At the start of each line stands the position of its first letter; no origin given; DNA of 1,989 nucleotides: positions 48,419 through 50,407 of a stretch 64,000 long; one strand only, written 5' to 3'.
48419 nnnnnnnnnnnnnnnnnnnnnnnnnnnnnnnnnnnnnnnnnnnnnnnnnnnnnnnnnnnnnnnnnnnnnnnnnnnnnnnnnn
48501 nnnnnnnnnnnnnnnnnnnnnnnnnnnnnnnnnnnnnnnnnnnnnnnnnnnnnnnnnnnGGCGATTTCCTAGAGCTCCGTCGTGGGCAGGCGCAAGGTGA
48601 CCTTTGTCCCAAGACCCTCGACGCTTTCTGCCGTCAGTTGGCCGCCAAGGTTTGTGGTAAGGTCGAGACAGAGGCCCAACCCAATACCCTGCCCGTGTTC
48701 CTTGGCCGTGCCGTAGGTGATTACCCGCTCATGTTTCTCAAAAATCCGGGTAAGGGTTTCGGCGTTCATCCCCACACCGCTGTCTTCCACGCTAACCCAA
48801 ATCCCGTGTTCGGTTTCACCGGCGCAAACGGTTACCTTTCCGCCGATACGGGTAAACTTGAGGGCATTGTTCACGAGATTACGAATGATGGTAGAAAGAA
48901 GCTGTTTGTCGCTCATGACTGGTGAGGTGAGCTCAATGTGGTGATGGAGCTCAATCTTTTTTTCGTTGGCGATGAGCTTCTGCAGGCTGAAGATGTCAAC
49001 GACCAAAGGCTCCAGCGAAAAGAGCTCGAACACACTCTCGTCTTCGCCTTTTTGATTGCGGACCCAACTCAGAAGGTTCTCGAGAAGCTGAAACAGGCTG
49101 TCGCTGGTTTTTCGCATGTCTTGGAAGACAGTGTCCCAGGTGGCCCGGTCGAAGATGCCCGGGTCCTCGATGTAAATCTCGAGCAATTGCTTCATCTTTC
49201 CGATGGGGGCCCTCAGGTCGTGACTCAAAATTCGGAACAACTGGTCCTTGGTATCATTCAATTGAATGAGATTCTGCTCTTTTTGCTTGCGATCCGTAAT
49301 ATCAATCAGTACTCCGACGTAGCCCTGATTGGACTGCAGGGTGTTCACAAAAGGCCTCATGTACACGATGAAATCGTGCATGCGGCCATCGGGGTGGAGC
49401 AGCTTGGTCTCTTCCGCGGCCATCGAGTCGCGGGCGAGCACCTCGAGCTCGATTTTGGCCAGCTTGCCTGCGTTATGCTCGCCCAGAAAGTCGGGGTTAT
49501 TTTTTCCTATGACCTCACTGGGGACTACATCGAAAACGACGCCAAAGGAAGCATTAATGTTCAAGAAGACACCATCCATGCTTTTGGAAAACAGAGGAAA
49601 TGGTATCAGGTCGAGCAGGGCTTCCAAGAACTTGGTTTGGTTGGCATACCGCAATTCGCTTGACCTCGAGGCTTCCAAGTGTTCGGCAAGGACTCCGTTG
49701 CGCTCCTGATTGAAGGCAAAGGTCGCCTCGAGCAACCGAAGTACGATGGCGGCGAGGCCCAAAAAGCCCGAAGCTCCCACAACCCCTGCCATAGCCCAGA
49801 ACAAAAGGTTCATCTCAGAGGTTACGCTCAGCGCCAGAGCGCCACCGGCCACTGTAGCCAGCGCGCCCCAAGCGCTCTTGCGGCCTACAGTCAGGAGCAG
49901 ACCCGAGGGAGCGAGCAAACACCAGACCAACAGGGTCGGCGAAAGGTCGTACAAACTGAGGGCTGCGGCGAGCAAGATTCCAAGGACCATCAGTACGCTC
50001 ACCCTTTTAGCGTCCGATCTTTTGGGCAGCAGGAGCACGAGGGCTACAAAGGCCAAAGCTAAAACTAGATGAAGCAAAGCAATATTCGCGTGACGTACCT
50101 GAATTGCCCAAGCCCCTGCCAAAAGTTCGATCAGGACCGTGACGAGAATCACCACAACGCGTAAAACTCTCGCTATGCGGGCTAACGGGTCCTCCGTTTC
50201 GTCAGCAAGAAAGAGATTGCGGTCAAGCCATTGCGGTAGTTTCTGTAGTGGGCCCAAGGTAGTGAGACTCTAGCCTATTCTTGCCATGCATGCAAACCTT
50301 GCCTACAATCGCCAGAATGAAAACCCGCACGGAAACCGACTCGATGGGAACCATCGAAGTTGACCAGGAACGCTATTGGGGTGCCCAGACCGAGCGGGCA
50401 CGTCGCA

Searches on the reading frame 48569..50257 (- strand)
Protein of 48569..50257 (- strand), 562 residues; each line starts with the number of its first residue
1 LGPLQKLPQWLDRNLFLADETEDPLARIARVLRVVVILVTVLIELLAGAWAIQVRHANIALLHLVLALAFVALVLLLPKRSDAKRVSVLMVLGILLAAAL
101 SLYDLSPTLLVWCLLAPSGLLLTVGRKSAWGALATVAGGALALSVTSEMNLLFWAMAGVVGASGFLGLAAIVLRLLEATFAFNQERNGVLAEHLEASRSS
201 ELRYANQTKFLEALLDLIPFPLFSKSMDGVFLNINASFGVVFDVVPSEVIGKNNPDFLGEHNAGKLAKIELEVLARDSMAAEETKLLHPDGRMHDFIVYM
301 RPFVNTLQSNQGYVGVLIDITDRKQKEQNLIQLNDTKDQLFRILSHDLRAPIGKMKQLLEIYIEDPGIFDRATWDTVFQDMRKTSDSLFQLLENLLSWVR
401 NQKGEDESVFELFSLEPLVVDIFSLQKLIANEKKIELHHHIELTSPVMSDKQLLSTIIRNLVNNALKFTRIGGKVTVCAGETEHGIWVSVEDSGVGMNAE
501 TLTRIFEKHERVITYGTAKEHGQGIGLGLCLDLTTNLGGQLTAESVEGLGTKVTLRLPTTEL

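Call 44: search_protein_families(library=pfam, proteins=[window:48569-50257:-], max_evalue=0.001)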
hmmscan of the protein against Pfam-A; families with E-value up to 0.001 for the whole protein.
window:48569-50257:- (562 aa): 6 families
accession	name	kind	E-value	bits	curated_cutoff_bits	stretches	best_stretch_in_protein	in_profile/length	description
PF02518.31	HATPase_c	-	3.7e-21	76.1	26.4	1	450-560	2-110/111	Histidine kinase-, DNA gyrase B-, and HSP90-like ATPase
PF08448.16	PAS_4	-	2.8e-07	31.2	23.1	1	215-325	1-110/110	PAS fold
PF13426.13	PAS_9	-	2.9e-06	28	27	1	224-322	6-103/103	PAS domain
PF00989.32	PAS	-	1.4e-05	25.5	22.6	1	210-320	2-113/113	PAS fold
PF00512.31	HisKA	-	7.6e-05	23.1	26.9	1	337-402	2-64/66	His Kinase A (phospho-acceptor) domain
PF20966.2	MASE6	-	0.00049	20.6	27.4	1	30-134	10-116/170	MASE6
